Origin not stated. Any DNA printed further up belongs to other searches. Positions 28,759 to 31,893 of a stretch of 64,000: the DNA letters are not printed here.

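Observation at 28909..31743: A 19-heme cytochrome c fused in one chain to a multi-TM b-type-like domain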

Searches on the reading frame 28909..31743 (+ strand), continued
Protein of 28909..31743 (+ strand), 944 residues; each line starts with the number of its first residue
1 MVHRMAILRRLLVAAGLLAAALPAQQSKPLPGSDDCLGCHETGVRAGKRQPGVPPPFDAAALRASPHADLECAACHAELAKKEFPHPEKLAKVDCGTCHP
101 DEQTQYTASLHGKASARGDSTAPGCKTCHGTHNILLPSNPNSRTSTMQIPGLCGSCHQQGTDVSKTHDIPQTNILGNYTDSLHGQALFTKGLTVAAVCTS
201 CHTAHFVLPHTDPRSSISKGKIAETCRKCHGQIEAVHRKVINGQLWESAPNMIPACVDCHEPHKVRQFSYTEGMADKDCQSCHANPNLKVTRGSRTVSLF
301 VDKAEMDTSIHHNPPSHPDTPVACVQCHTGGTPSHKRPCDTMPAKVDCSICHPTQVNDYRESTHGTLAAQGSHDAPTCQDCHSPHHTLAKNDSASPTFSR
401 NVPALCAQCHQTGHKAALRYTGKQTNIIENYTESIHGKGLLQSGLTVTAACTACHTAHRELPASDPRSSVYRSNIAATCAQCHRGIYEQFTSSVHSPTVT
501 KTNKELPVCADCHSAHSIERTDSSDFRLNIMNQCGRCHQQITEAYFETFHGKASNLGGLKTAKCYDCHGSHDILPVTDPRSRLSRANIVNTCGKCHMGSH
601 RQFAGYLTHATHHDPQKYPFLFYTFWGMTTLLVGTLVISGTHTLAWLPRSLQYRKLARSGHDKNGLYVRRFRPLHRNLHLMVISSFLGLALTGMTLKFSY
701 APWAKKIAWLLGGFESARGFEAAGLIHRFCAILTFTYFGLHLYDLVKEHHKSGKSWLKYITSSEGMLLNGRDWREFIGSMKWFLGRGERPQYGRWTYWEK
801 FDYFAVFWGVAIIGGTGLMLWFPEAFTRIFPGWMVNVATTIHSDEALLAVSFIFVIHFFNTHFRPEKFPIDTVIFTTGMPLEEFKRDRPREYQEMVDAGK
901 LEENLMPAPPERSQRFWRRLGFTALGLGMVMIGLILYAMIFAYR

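Call 29: find_encoding_contigs(protein=P0076, flank=10000, max_places=2)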
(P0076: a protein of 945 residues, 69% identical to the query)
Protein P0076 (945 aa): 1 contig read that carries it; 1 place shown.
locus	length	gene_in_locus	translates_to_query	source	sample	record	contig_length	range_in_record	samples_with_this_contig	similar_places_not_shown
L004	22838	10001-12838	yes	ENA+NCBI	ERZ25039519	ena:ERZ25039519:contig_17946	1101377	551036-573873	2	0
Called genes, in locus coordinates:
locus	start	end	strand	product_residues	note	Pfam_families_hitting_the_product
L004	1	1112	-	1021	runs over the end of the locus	PF01869:BcrAD_BadFG, PF02782:FGGY_C (faint), PF01869:BcrAD_BadFG, PF09989:DUF2229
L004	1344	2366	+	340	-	-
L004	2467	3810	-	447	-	PF00989:PAS, PF13188:PAS_8 (weak), PF08448:PAS_4, PF13426:PAS_9, PF00158:Sigma54_activat, PF14532:Sigma54_activ_2, PF25601:AAA_lid_14, PF02954:HTH_8, +1 more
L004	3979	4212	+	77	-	-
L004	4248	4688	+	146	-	-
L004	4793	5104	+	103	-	-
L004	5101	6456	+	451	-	PF09699:Paired_CXXCH_1 (faint), PF14522:Cytochrome_C7 (faint), PF14537:Cytochrom_c3_2 (faint), PF01292:Ni_hydr_CYTB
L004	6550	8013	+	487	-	PF03264:Cytochrom_NNT (weak), PF14522:Cytochrome_C7 (faint), PF14537:Cytochrom_c3_2 (faint)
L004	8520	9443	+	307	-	PF12543:DUF3738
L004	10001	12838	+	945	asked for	PF02085:Cytochrom_CIII (faint), PF09699:Paired_CXXCH_1 (faint), PF14522:Cytochrome_C7 (faint), PF14537:Cytochrom_c3_2 (faint), PF22113:Mtrc-MtrF_II-IV_dom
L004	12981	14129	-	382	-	PF03787:RAMPs (weak)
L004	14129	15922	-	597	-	PF17953:Csm4_C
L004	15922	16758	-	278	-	PF03787:RAMPs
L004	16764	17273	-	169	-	PF03750:Csm2_III-A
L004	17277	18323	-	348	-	PF22335:Cas10-Cmr2_palm2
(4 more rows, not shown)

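Call 39: predict_structure(alignment_id=A1)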
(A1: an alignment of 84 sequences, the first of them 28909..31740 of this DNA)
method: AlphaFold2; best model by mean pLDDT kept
length: 944 residues; sequences in the alignment: 84
mean_pLDDT: 73.6   pTM: 0.45
mean pLDDT of the five models: 73.6, 73.4, 72.0, 62.5, 59.7
residues with pLDDT >= 90: 23; 70-90: 634; 50-70: 221; < 50: 66
segments of 3 or more residues with pLDDT < 50: 21-26, 238-255, 265-277, 316-321, 598-613, 660-663
pLDDT, mean of each block of 10 residues (from residue 1): 74 65 53 81 73 79 85 82 77 83 89 87 85 82 83 78 72 72 77 74 76 77 73 54 41 49 48 48 77 75 80 54 59 57 68 86 88 79 80 84 86 74 78 86 76 86 89 90 90 88 84 79 67 78 70 61 76 82 72 59 40 51 65 68 71 62 68 78 79 76 79 69 81 83 81 82 73 82 80 76 74 73 64 62 61 61 56 76 79 83 82 79 75 75 62
secondary structure, 60 per line:
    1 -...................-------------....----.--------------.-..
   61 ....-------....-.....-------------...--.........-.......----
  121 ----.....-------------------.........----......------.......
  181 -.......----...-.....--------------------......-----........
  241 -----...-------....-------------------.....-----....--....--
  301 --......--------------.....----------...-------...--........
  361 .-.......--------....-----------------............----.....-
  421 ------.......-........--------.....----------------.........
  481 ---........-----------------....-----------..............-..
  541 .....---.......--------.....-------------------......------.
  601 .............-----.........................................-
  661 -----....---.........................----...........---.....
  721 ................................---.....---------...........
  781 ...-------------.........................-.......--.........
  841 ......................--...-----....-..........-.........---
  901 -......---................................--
elements in order (helices of 4 or more, strands of 3 or more residues): H2-20 H34-37 H59-64 H72-75 H77-81 H100-108 H110-116 H125-129 H149-157 H162-167 H174-180 H182-188 H197-201 H222-227 H233-240 H256-259 H279-283 E289-292 E295-298 H303-308 H323-327 H353-361 H363-369 H378-381 H399-410 H415-419 H427-433 H435-442 H451-455 H472-480 H484-491 H509-512 H524-537 H539-545 H549-555 H564-568 H588-593 H600-613 H619-659 E666-669 H673-697 H702-712 H716-752 H756-760 H770-783 H797-821 H823-829 H832-862 H873-876 E878-880 H881-887 H889-897 E905-907 H911-942

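Call 43: fold_search(model_id=the predicted structure, library=pdb)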
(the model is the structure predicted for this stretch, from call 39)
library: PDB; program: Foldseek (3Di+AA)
matches with E <= 10: 158; with E <= 0.001: 1
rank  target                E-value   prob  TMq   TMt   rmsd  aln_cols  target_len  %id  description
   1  1kqf_C                4.6e-04  1.00  0.20  0.77   4.2       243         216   17  FORMATE DEHYDROGENASE N FROM E. COLI (released 2002-03-15)
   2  9ckz_B                8.5e-01  0.06  0.06  0.09  27.6       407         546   12  Cryo-EM structure of human XPR1 in apo state (released 2025-06-18)
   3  4od4_A                8.9e-01  0.14  0.08  0.22  19.4       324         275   13  Apo structure of a UbiA homolog from Aeropyrum pernix K1 (released 2014-03-19)
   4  9j97_A                1.2e+00  0.07  0.06  0.11  25.6       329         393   11  Closed structure of human XPR1 (released 2025-03-12)
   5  8yzk_A                1.4e+00  0.07  0.07  0.16  22.0       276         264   13  Orphan receptor GPRC5D in complex with scFv150-18 (released 2024-07-03)
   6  7ate_C                1.5e+00  0.30  0.11  0.27   9.1       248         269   14  Cytochrome c oxidase structure in P-state (released 2021-12-01)
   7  7a0g_BBB              1.5e+00  0.09  0.06  0.16  41.1       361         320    9  Structure of the SmhB pore of the tripartite alpha-pore forming toxin, Smh, from Serratia marcescens. (released 2021-03-31)
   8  7tgh_3C               1.6e+00  0.33  0.12  0.22  12.2       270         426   11  Cryo-EM structure of respiratory super-complex CI+III2 from Tetrahymena thermophila (released 2022-04-06)
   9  6g94_A                1.7e+00  0.82  0.12  0.56   6.7       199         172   14  Structure of E. coli hydrogenase-1 C19G variant in complex with cytochrome b (released 2018-06-13)
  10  8px9_B                1.8e+00  0.10  0.08  0.12  18.5       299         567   14  Structure of the antibacterial peptide ABC transporter McjD, solved at wavelength 2.75 A (released 2023-10-25)
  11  4gd3_A                2.0e+00  0.80  0.12  0.55   6.5       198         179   14  Structure of E. coli hydrogenase-1 in complex with cytochrome b (released 2013-01-02)
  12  8asi_B                2.0e+00  0.20  0.12  0.22  13.8       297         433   13  Four subunit cytochrome b-c1 complex from Rhodobacter sphaeroides in native nanodiscs - consensus refinement in the b- (released 2023-03-15)
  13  3sfv_B                2.0e+00  0.06  0.07  0.13  23.2       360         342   10  Crystal structure of the GDP-bound Rab1a S25N mutant in complex with the coiled-coil domain of LidA from Legionella pn (released 2012-04-18)
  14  9jxq_A                2.0e+00  0.04  0.07  0.09  25.7       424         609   11  Complex of XPR1-KIDINS220 (released 2025-08-27)
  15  8czj_A                2.0e+00  0.04  0.05  0.12  22.4       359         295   14  A bacteria Zrt/Irt-like protein in the apo state (released 2023-02-22)
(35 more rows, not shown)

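Call 44: find_related_loci(query=A1, collection=genome_contigs, flank=8000)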
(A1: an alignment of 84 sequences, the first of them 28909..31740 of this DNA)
Query A1 (944 aa) in genome_contigs; peptide patterns used: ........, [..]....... (x = any residue, [..] = any of these).
600 stretches matched a pattern (row limit reached: there are more); 582 encode a relative of the query (tblastn E <= 1e-3); the best 80 are kept; 80 distinct loci.
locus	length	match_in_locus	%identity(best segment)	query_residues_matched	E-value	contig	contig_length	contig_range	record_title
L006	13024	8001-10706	71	26-944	0e+0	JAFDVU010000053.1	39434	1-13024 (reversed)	MAG: Acidobacteria bacterium isolate SZAS-9 LIN-567__53__length-39434, whole genome shotgun sequence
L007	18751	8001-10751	71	8-943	0e+0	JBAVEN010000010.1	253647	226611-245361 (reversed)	MAG: Bryobacteraceae bacterium isolate MFD04928_ilm_asm_bin32 k127_245531, whole genome shotgun sequence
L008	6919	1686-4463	69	8-944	0e+0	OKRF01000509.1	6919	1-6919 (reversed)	Solibacteraceae bacterium SbA3 strain Peat soil MAG SbA3 genome assembly, contig: SBA3_Contig_80, whole genome shotgun s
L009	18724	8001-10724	70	25-944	0e+0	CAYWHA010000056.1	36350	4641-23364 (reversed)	MAG TPA_asm: uncultured Solibacteraceae bacterium isolate binchicken_co3_380 genome assembly, contig: NODE_3424_length_3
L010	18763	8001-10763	70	5-944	0e+0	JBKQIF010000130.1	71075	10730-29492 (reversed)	MAG: Bryobacteraceae bacterium isolate BAr1A1B1C__bin_56 BAr1A1B1C_000000255646, whole genome shotgun sequence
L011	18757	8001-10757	69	11-944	0e+0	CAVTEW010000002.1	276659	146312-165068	MAG: uncultured Acidobacteriota bacterium isolate MFD00822.bin.1.85 genome assembly, contig: contig_150397, whole genome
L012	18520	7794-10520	74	23-944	0e+0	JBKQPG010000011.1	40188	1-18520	MAG: Bryobacteraceae bacterium isolate MGr1A1B1C__bin_104 MGr1A1B1C_000000016901, whole genome shotgun sequence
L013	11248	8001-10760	68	8-944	0e+0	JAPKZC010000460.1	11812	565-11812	MAG: Candidatus Solibacter sp. isolate LacPavin_0419_WC70L_MAG_63_6 LacPavin_0419_WC70L_scaffold_229165, whole genome sh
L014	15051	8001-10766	67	11-944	0e+0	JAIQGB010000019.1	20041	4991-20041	MAG: Terriglobia bacterium isolate SRVP_28 SRVP18_hole-7m-from-trench_1_20cm_scaffold_1485, whole genome shotgun sequenc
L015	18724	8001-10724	67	25-944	0e+0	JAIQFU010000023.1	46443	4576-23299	MAG: Terriglobia bacterium isolate SRVP_31 SRVP18_core_1_40-35cm_scaffold_551, whole genome shotgun sequence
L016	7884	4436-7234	65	10-944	0e+0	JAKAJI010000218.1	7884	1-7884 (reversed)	MAG: Acidobacteria bacterium isolate WY3.bin84 NODE_17859_length_7884_cov_3.684543, whole genome shotgun sequence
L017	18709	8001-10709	68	29-944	0e+0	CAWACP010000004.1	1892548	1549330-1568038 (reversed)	MAG: uncultured Acidobacteriota bacterium isolate MFD09286.bin.1.87 genome assembly, contig: contig_33713, whole genome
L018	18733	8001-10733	66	19-944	0e+0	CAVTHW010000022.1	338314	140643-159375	MAG: Bryobacterales bacterium isolate MFD05942.bin.1.91 genome assembly, contig: contig_931, whole genome shotgun sequen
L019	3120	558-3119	69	24-891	0e+0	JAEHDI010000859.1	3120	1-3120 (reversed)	MAG: Bryobacterales bacterium isolate EFPC_158 k127_14055173, whole genome shotgun sequence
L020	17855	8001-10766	62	14-944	0e+0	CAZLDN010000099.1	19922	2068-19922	MAG TPA_asm: uncultured Candidatus Solibacter sp. isolate ERP113451_co1_169 genome assembly, contig: NODE_3143_length_19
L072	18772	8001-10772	51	6-944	0e+0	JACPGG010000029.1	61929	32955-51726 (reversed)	MAG: Ignavibacteriales bacterium isolate NC_groundwater_381_Ag_B-0.1um_46_8 GD18-4_B1_scaffold_216971, whole genome shot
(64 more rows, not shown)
